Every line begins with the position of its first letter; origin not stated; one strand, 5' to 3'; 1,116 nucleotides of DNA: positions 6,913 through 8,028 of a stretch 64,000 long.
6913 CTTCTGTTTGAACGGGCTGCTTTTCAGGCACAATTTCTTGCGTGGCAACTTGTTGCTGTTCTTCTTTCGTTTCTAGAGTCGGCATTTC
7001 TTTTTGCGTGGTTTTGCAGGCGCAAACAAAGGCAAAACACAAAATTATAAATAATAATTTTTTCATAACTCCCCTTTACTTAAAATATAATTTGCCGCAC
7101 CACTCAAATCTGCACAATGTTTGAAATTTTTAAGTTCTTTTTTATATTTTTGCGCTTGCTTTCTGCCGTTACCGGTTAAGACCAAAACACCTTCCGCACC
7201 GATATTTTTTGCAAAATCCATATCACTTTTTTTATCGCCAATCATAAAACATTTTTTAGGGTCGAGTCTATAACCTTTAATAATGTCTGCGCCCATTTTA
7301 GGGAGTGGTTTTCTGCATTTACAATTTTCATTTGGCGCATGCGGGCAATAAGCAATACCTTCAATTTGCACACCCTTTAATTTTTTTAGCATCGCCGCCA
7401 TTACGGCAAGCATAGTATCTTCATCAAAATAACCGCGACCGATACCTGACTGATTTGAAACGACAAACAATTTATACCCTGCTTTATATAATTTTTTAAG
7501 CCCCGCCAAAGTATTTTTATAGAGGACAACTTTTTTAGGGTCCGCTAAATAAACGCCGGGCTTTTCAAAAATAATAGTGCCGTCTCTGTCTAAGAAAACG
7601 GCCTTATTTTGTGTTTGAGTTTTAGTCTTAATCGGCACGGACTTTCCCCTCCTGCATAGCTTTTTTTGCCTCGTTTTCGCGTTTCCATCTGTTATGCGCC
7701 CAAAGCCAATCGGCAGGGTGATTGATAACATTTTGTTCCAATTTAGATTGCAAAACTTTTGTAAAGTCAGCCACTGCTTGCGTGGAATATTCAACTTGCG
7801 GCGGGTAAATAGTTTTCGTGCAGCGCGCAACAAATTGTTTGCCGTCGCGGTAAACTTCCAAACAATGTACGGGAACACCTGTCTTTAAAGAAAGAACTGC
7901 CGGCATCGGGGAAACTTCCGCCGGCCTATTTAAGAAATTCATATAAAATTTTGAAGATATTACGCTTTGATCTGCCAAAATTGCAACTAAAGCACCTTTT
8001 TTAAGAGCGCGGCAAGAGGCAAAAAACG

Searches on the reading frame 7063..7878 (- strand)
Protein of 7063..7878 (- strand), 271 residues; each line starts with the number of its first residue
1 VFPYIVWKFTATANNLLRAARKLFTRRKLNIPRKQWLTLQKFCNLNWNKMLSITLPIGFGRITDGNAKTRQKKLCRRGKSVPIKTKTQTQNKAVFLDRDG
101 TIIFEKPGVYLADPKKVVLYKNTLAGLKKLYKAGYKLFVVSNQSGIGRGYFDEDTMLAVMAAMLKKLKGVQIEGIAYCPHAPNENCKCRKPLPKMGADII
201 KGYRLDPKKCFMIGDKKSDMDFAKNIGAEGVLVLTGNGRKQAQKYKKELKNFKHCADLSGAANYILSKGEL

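Call 31: search_protein_families(library=pfam, proteins=[window:7063-7878:-], max_evalue=0.001)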
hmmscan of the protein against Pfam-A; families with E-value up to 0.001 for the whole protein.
window:7063-7878:- (271 aa): 5 families
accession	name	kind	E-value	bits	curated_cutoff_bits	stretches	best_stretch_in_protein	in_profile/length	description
PF13242.12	Hydrolase_like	-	4.9e-14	52.4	22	1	188-245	2-60/75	HAD-hyrolase-like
PF08645.17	PNK3P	-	1.7e-09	38.1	22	1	95-220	4-130/161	Polynucleotide kinase 3 phosphatase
PF13419.12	HAD_2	-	1.9e-09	38.3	23.8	1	184-231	129-176/178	Haloacid dehalogenase-like hydrolase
PF00702.32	Hydrolase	-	8.9e-09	36.5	26.4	1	87-227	67-191/191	haloacid dehalogenase-like hydrolase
PF09419.16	PGP_phosphatase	-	2.1e-05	24.6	20.4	1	81-235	31-165/168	Mitochondrial PGP phosphatase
